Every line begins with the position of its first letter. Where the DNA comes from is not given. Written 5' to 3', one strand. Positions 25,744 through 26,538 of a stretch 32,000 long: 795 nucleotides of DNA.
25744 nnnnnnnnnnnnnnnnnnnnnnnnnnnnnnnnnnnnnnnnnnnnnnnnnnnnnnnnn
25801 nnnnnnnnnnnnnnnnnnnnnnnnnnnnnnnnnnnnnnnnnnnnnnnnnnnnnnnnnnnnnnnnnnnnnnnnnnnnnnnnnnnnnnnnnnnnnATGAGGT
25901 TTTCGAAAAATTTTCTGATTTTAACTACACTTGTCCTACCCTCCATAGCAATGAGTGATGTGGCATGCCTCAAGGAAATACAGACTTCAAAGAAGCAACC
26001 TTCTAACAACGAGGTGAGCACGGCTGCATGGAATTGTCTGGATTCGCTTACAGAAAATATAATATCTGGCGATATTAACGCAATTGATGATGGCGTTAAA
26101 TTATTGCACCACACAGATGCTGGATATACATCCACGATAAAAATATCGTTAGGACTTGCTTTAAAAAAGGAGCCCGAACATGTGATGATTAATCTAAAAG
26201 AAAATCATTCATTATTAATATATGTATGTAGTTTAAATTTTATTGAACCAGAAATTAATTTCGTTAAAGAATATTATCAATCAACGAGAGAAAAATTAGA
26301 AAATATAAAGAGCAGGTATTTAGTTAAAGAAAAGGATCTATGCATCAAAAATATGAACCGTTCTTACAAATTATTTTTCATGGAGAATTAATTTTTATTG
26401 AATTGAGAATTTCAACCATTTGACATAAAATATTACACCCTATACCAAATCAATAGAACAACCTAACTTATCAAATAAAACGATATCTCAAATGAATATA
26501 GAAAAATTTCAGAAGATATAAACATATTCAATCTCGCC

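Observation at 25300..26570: AT-rich recombined Rhs tip: an L,D-transpeptidase-like toxin with an unclassifiable signal-peptide immunity protein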

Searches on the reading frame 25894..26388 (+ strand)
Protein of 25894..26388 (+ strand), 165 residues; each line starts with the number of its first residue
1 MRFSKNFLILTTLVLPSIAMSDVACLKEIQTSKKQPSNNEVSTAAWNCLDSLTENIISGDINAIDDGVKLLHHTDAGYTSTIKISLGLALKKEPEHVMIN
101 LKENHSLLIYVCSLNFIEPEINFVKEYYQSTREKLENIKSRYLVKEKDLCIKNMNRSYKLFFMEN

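Call 3: search_protein_families(library=pfam, proteins=[window:25894-26388:+], max_evalue=1)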
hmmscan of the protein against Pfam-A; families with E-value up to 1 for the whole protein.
window:25894-26388:+ (165 aa): 1 family
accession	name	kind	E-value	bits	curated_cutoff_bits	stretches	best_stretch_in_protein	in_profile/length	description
PF08031.17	BBE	-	0.091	13.2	20.6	1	114-142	3-32/45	Berberine and berberine like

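Call 4: search_protein_families(library=ncbifam, proteins=[window:25894-26388:+], max_evalue=1)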
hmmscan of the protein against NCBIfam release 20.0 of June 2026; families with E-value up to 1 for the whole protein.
window:25894-26388:+ (165 aa): 0 families

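Call 9: find_homologous_proteins(query=window:25894-26388:+, max_evalue=0.001)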
Query window:25894-26388:+ (165 aa): 2 proteins with E <= 0.001 among 34 candidates.
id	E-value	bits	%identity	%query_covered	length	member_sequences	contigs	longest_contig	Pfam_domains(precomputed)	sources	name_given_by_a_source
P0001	5.2e-98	343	95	100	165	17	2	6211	-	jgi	jgi:hypothetical protein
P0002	3.8e-87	308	84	100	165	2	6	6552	-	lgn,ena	-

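Call 19: find_encoding_contigs(protein=P0001, flank=10000, max_places=4)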
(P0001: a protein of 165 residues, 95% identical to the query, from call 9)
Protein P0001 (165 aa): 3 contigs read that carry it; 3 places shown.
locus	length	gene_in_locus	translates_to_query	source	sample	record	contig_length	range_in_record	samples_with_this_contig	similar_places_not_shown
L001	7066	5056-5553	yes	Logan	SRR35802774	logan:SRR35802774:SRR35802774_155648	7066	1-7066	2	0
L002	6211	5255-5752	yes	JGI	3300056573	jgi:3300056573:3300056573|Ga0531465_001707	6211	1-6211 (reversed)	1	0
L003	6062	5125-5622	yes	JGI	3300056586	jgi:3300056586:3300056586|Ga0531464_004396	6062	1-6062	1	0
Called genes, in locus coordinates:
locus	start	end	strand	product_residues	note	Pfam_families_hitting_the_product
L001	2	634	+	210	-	?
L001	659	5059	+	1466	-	PF20148:DUF6531, PF05593:RHS_repeat (weak), PF03527:RHS, PF25023:TEN_YD-shell, PF10908:Tlde1_dom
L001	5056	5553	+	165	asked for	-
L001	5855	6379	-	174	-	PF04542:Sigma70_r2, PF08281:Sigma70_r4_2, PF04545:Sigma70_r4 (weak)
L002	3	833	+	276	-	?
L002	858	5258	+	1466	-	PF20148:DUF6531, PF05593:RHS_repeat (weak), PF03527:RHS, PF25023:TEN_YD-shell, PF10908:Tlde1_dom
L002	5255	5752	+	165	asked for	-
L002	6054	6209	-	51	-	?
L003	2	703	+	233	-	?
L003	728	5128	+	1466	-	PF20148:DUF6531, PF05593:RHS_repeat (weak), PF03527:RHS, PF25023:TEN_YD-shell, PF10908:Tlde1_dom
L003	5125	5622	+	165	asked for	-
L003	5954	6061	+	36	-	?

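Call 20: find_encoding_contigs(protein=P0002, flank=10000, max_places=6)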
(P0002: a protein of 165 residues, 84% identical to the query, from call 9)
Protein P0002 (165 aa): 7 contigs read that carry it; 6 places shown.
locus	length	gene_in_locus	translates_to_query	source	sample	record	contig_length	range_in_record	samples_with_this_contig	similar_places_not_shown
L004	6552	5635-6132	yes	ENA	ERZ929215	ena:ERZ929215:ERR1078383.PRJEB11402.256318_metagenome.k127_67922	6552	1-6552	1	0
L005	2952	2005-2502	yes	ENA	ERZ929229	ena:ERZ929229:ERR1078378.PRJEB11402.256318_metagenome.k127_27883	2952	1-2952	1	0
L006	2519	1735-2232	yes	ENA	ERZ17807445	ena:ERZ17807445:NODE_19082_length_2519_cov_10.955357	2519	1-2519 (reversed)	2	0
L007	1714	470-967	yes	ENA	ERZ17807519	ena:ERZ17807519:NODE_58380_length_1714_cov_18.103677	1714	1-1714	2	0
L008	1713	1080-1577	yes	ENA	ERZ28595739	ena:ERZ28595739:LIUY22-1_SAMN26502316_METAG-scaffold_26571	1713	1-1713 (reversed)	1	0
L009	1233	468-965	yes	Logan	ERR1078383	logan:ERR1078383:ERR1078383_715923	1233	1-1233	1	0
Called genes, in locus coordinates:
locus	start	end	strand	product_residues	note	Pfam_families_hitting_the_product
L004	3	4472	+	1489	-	?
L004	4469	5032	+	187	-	-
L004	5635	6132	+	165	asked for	-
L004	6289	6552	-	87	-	?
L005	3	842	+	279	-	?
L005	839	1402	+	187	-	-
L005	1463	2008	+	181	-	PF10908:Tlde1_dom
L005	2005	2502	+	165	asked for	-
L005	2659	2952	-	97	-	?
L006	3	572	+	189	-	?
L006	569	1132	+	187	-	-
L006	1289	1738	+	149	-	PF10908:Tlde1_dom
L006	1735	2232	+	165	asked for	-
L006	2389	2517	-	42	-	?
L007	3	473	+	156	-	?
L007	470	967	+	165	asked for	-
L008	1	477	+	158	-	?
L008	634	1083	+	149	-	PF10908:Tlde1_dom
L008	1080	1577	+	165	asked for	-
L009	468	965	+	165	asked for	-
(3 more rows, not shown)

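Call 24: search_protein_representatives(protein=window:25894-26388:+)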
Query: 165 residues. Proteins with E-value up to 0.001 (for the whole library): 36; up to 1e-10: 5; up to 1e-30: 2. The best 36 are listed.
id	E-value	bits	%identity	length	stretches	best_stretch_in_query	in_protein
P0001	1.7e-98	343.3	95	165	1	1-165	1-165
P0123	3.1e-35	138.0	59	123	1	4-122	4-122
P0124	9.8e-19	84.4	36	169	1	17-162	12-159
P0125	1.6e-17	80.5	38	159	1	5-160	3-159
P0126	6.2e-15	72.1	41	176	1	44-161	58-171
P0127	8.7e-10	55.3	32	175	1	52-156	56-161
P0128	1.1e-09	55.0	31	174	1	29-164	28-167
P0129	1.6e-08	51.2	31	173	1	18-156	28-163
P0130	2.0e-08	50.9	36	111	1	53-155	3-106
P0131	4.9e-08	49.7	37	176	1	52-154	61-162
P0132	9.5e-08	48.7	30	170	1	45-160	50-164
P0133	2.1e-07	47.6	30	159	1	29-156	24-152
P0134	6.1e-07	46.1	33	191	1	45-159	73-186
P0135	1.4e-06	44.9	34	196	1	46-161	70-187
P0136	2.3e-06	44.2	28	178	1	38-159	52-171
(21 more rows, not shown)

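Call 27: search_protein_families(library=pfam, alignment_id=A3, max_evalue=0.01)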
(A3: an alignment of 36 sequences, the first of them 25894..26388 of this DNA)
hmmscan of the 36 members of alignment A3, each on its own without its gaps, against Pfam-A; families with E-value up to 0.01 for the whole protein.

A. member 1, window:25894-26388:+ (165 aa): 0 families

B. families by the number of members that match (of 36 scanned): 1 family
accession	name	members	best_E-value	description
PF23228.1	zf_PCFS4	1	0.00087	PCFS4 zinc finger domain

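Call 28: search_solved_structures(query=A3, max_evalue=1, show_alignments=2)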
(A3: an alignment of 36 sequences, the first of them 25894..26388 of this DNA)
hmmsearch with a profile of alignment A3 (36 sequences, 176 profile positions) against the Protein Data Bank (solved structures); distinct sequences matched with E-value up to 1: 4.
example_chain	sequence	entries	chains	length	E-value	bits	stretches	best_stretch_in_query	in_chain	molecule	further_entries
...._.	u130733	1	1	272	0.00017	24.4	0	32-77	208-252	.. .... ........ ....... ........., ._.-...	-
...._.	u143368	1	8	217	0.029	17.1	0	16-90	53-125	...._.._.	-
3ozx_A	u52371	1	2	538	0.76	12.5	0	23-83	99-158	RNase L inhibitor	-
6tmf_d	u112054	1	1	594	0.8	12.4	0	23-83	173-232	ATPase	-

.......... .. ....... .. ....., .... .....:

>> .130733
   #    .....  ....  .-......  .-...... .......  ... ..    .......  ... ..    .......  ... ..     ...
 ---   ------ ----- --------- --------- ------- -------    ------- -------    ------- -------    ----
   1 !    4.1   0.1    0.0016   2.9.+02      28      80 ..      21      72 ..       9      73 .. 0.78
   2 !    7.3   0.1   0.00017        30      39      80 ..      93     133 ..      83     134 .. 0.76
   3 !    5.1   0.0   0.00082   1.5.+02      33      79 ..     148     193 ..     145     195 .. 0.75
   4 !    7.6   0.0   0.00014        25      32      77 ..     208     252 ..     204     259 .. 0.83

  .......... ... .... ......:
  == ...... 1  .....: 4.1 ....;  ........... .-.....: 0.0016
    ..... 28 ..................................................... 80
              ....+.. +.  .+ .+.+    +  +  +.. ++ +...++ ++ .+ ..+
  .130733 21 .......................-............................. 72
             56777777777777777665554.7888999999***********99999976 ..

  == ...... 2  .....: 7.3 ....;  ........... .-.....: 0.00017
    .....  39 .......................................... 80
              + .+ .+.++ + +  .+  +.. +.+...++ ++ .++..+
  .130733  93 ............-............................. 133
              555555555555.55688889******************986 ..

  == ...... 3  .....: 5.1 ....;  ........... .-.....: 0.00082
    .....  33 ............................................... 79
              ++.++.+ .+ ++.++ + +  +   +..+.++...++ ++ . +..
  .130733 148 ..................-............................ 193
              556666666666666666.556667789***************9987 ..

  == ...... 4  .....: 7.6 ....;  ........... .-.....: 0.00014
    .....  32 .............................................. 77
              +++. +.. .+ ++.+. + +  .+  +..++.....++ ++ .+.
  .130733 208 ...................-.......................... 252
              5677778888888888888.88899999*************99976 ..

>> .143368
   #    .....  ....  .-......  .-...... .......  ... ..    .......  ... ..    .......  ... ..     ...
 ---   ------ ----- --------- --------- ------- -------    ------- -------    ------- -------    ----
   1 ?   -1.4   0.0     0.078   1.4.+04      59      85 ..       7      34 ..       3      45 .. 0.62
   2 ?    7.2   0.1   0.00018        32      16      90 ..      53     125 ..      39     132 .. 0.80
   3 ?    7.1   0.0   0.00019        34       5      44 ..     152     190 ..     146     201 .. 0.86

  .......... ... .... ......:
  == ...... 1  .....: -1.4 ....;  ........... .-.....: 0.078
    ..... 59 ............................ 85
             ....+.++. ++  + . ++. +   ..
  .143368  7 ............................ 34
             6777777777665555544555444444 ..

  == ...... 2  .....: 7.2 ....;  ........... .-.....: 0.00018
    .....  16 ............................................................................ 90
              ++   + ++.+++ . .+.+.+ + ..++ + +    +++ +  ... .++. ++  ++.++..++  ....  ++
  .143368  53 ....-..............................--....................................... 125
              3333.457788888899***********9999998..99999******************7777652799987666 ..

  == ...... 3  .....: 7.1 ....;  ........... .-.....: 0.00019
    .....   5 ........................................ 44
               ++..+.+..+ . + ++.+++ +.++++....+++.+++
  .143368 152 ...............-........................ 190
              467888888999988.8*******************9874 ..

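Call 29: find_homologous_proteins(query=A3, max_evalue=0.001)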
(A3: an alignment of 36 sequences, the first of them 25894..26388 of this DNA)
Query A3 (36 sequences) (165 aa, profile of the alignment): 40 proteins with E <= 0.001 among 8000 candidates.
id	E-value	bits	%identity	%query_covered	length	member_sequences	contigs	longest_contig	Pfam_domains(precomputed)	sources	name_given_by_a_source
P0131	1.3e-50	189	39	59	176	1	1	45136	-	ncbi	-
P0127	3.0e-48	182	31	67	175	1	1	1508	-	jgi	jgi:hypothetical protein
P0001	1.3e-47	180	95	100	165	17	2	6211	-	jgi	jgi:hypothetical protein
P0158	3.1e-47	178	31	60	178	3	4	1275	-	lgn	-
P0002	5.6e-47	177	84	100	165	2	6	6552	-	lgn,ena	-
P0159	9.9e-46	173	29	64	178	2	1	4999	-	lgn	-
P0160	8.1e-45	170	35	61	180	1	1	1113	-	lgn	-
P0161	6.6e-44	167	34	67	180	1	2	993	-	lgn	-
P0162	7.4e-44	167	30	63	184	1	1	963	-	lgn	-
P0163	5.0e-43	165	29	84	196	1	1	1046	-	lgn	-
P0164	6.2e-43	164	29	74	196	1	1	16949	-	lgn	-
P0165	1.1e-42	164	30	64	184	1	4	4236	-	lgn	-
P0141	2.2e-42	163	27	66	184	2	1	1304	-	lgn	-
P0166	2.6e-42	162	36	62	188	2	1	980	-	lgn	-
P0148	4.5e-42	162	27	51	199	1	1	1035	-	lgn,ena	-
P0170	1.8e-40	156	29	70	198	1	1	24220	-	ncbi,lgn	-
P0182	1.0e-33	134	30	62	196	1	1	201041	-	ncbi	-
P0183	8.3e-33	131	38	40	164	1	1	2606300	-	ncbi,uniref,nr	ncbi:hypothetical protein NB640_00290 [Oxalobacter vibrioformis]|uniref:Uncharacterized protein n=1 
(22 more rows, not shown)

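Call 30: find_encoding_contigs(protein=P0131, flank=6000, max_places=2)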
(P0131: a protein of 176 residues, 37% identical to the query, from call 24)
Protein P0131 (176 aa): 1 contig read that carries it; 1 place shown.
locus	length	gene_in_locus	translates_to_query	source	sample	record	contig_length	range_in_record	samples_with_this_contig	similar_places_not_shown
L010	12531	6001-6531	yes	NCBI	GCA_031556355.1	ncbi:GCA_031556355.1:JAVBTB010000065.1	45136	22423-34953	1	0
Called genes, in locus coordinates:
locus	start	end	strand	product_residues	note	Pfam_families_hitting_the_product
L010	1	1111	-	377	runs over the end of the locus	PF02771:Acyl-CoA_dh_N, PF02770:Acyl-CoA_dh_M, PF00441:Acyl-CoA_dh_1, PF22924:ACOX_C_alpha1 (faint), PF08028:Acyl-CoA_dh_2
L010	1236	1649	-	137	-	PF01575:MaoC_dehydratas, PF13452:FAS1_DH_region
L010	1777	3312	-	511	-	PF01144:CoA_trans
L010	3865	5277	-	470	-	PF08448:PAS_4 (weak), PF12860:PAS_7 (weak), PF00158:Sigma54_activat, PF14532:Sigma54_activ_2, PF25601:AAA_lid_14, PF02954:HTH_8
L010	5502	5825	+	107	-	-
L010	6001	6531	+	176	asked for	-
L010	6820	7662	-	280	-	PF02737:3HCDH_N, PF00725:3HCDH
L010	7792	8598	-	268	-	PF01575:MaoC_dehydratas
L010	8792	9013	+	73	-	-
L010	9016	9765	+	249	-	PF01209:Ubie_methyltran, PF08241:Methyltransf_11, PF08242:Methyltransf_12 (faint), PF13649:Methyltransf_25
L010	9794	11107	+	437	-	PF03721:UDPG_MGDP_dh_N, PF00984:UDPG_MGDP_dh, PF03720:UDPG_MGDP_dh_C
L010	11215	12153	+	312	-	PF01048:PNP_UDP_1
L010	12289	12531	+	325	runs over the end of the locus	PF00348:polyprenyl_synt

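Call 31: find_encoding_contigs(protein=P0183, flank=6000, max_places=2)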
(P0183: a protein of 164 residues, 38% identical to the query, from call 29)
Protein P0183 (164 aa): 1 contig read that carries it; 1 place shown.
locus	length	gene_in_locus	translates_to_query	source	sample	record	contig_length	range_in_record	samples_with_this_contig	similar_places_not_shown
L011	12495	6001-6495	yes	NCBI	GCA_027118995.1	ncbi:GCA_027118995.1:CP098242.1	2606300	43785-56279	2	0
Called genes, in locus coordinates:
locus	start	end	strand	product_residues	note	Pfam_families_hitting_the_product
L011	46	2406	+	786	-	PF00690:Cation_ATPase_N, PF00122:E1-E2_ATPase, PF00702:Hydrolase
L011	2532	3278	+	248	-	PF07693:KAP_NTPase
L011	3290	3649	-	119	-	-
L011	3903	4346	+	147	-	-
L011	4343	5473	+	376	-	PF07690:MFS_1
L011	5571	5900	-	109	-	PF01035:DNA_binding_1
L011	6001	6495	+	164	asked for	-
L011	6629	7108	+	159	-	PF04073:tRNA_edit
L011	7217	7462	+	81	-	-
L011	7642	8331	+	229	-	PF01569:PAP2, PF14360:PAP2_C (weak)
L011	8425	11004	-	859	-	PF00403:HMA, PF00122:E1-E2_ATPase, PF00702:Hydrolase, PF00403:HMA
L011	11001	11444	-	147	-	PF03551:PadR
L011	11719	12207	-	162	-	PF00583:Acetyltransf_1, PF13508:Acetyltransf_7 (weak)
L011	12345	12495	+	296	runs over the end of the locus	PF00892:EamA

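Call 32: find_encoding_contigs(protein=P0182, flank=6000, max_places=2)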
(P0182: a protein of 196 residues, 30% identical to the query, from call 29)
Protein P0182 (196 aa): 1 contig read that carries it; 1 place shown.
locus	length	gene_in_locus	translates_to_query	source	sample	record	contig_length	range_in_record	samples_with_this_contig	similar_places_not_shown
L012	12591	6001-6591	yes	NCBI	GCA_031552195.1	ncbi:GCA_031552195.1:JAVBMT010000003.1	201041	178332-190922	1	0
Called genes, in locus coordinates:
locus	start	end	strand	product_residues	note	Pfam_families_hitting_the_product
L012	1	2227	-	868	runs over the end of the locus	PF00270:DEAD, PF04851:ResIII (weak), PF00271:Helicase_C, PF24473:CON_HrpB (weak), PF08482:HrpB_C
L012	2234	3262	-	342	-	PF03186:CobD_Cbib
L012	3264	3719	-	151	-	PF00588:SpoU_methylase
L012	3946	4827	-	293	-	PF00701:DHDPS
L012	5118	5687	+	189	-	-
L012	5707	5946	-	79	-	-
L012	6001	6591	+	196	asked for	-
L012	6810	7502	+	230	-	PF00899:ThiF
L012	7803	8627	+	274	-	PF12849:PBP_like_2, PF13531:SBP_bac_11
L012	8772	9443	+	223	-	-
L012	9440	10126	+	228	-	PF00005:ABC_tran, PF13304:AAA_21 (faint)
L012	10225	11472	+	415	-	PF03453:MoeA_N, PF00994:MoCF_biosynth, PF03454:MoeA_C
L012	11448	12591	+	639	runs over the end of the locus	PF03453:MoeA_N, PF00994:MoCF_biosynth, PF03454:MoeA_C, PF12727:PBP_like, PF12974:Phosphonate-bd (weak)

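Call 33: find_encoding_contigs(protein=P0170, flank=6000, max_places=2)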
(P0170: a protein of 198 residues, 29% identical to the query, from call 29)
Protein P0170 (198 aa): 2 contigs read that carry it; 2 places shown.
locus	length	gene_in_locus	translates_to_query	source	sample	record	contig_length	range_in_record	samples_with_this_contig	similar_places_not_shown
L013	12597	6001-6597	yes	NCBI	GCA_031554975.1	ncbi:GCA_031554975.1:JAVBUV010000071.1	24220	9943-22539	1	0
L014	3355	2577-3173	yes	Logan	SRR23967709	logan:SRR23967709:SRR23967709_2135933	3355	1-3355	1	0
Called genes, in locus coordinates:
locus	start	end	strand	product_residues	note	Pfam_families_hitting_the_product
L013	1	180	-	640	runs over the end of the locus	PF19940:DUF6402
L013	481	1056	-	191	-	-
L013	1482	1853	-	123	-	PF21190:Bbp16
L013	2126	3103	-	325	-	PF20911:GP7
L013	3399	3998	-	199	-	-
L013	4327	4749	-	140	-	-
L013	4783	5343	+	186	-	-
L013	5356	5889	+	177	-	PF05656:DUF805 (weak)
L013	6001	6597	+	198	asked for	-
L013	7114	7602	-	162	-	-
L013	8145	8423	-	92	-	PF25181:Phage_Bbp19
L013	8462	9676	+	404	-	PF05656:DUF805 (weak)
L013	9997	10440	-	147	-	-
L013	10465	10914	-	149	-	-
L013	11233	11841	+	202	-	-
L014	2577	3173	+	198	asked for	-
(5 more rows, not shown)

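Call 34: find_encoding_contigs(protein=P0124, flank=6000, max_places=3)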
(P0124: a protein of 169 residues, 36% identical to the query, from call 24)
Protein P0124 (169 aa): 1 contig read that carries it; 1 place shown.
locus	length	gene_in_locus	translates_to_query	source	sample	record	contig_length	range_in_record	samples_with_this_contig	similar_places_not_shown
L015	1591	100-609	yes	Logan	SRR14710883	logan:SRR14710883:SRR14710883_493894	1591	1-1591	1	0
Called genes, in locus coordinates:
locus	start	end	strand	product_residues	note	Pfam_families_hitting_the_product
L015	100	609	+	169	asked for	-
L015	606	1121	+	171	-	PF15523:Ntox16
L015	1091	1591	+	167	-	?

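Call 35: find_encoding_contigs(protein=P0125, flank=6000, max_places=3)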
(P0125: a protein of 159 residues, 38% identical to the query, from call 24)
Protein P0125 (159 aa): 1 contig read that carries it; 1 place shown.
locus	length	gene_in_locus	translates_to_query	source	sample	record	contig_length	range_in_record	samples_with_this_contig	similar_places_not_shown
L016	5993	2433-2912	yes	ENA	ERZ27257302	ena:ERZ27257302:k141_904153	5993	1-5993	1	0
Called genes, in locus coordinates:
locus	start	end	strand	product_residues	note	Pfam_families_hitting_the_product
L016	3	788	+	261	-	?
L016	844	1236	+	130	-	-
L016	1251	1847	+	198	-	-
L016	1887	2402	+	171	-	-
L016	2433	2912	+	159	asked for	-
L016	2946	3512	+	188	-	PF27665:UCP028175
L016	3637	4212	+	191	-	-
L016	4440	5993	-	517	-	?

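Call 36: find_encoding_contigs(protein=P0123, flank=6000, max_places=3)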
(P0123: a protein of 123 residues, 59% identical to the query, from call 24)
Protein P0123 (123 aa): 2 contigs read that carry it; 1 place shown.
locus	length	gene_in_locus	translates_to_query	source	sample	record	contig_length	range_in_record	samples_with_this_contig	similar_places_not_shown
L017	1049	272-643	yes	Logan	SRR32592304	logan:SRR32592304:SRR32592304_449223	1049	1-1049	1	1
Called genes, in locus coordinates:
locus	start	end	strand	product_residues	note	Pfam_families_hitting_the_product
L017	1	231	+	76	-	?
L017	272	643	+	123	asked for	-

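Call 50: predict_structure(alignment_id=A4)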
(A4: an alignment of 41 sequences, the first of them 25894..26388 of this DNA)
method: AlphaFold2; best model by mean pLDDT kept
length: 165 residues; sequences in the alignment: 41
mean_pLDDT: 86.4   pTM: 0.78
mean pLDDT of the five models: 86.4, 86.3, 85.9, 85.8, 85.7
residues with pLDDT >= 90: 109; 70-90: 24; 50-70: 24; < 50: 8
segments of 3 or more residues with pLDDT < 50: 1-3, 13-17
pLDDT, mean of each block of 10 residues (from residue 1): 51 51 74 64 86 97 95 89 97 98 96 92 97 98 97 97 91
secondary structure, 60 per line:
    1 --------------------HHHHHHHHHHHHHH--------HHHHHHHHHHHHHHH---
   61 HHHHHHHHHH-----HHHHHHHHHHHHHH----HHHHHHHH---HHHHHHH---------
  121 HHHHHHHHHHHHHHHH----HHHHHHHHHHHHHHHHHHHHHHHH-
elements in order: H21-34 H43-57 H61-70 H76-89 H94-101 H105-111 H121-136 H141-164
